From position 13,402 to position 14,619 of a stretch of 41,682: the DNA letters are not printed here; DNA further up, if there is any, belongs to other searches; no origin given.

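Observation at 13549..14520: SleB-type cell-wall hydrolase domain without a signal peptide, fused to the family A N-domain: candidate T7SS-delivered peptidoglycan hydrolase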

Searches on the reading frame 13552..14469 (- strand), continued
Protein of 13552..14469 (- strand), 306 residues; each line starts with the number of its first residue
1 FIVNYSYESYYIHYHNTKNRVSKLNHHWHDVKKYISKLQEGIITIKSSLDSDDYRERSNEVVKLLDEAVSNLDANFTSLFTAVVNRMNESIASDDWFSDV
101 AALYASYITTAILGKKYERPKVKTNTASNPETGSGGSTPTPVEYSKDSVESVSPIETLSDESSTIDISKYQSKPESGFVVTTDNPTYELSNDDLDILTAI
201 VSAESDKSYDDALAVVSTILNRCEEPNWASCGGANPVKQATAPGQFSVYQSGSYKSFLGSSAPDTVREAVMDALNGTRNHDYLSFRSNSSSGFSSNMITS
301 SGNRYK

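Call 87: search_protein_families(library=phrogs, max_evalue=0.001, proteins=[window:13552-14325:-, P0033, P0035, L002:1043-2095:+])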
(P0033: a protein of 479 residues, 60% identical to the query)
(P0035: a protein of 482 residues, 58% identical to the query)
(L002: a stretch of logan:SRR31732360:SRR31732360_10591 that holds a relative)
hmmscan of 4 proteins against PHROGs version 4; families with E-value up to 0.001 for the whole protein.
window:13552-14325:- (258 aa): 0 families

P0033 (479 aa): 10 families
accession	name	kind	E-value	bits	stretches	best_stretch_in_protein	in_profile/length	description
phrog_8949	-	unknown function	2.4e-21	77.7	1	112-290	334-510/557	-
phrog_9570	-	tail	1.1e-16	61.9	1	109-314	475-670/689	tail length tape measure protein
phrog_11037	-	unknown function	4.7e-13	50.1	1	112-268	16-161/365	-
phrog_20388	-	lysis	4.3e-11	43.5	2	155-255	76-172/527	endolysin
phrog_19487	-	tail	5e-11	42.7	1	115-284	827-974/1147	tail length tape measure protein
phrog_24864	-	unknown function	5.9e-08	32.5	1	120-215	128-228/729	-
phrog_24249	-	tail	8.9e-08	32.4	1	115-282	14-182/739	tail protein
phrog_512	-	unknown function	5.2e-07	30.5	1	105-196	50-151/199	-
phrog_17417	-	unknown function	0.00034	21.4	1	330-470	43-180/192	-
phrog_35693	-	unknown function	0.00035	19.5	1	116-165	161-210/858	-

P0035 (482 aa): 0 families

L002:1043-2095:+ (351 aa): 0 families
